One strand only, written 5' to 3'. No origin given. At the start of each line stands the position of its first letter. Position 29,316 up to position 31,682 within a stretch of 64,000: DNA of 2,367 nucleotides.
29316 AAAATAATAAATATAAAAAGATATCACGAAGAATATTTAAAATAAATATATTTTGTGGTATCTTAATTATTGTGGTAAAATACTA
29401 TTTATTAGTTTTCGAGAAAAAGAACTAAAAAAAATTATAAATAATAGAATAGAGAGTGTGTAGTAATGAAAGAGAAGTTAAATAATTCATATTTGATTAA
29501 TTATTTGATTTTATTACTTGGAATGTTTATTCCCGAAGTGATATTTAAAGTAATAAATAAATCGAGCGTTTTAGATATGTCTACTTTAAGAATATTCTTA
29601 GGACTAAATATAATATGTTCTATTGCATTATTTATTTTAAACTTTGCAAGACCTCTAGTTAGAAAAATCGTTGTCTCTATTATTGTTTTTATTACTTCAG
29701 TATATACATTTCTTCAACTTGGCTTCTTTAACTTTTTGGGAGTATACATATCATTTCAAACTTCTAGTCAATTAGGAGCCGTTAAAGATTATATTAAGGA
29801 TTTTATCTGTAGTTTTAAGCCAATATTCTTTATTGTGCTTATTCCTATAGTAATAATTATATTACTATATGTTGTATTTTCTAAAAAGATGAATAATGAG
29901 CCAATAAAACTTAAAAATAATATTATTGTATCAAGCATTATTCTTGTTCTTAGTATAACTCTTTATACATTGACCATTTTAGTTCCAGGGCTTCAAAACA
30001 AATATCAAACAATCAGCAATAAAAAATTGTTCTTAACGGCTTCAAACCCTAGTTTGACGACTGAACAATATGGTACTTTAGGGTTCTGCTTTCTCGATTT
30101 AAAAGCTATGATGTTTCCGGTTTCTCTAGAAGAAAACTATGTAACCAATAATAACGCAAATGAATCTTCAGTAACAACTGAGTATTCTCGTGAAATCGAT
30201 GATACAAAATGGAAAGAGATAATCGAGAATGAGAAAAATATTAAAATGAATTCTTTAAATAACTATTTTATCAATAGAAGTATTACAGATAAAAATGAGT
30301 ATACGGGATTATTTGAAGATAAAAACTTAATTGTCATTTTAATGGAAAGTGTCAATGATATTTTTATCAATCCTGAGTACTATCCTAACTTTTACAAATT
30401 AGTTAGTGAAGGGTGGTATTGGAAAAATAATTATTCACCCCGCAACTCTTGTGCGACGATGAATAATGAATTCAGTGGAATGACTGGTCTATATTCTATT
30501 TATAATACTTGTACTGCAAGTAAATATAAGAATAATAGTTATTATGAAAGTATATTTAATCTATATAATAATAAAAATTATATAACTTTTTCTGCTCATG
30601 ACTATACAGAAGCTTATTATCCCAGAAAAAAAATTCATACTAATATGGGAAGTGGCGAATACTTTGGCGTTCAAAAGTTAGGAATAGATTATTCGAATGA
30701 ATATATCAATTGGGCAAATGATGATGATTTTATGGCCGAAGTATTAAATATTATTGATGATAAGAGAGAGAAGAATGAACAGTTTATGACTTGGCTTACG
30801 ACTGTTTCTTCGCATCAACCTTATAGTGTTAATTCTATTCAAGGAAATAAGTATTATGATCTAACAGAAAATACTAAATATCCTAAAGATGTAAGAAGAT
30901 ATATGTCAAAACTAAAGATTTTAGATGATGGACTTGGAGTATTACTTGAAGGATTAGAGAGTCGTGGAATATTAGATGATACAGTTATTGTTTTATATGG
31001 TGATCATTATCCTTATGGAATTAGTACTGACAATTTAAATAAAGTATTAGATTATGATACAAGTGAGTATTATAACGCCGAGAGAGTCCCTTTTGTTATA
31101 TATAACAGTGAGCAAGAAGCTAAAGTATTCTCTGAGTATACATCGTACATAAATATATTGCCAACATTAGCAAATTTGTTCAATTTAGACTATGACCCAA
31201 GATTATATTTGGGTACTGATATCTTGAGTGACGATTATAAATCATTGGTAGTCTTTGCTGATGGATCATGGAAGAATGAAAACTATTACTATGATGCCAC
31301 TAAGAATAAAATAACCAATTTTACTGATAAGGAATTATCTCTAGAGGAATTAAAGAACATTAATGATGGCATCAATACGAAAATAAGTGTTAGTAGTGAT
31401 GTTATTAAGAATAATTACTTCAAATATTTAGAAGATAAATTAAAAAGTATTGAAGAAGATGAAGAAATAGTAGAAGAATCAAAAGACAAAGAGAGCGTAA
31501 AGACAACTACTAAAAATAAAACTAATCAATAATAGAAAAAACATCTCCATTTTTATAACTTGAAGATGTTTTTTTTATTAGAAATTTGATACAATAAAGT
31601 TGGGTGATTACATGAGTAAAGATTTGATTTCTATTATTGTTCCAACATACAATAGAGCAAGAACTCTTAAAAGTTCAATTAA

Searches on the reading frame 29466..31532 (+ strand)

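Call 25: search_protein_families(library=ncbifam, proteins=[window:29466-31532:+], max_evalue=1e-10)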
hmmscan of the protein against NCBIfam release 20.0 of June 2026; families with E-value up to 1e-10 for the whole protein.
window:29466-31532:+ (688 aa): 1 family
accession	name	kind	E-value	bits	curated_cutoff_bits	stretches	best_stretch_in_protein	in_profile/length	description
NF053595.1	LptchSynLtaSGpos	equivalog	1.8e-37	129.2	970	1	261-662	213-617/626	lipoteichoic acid synthase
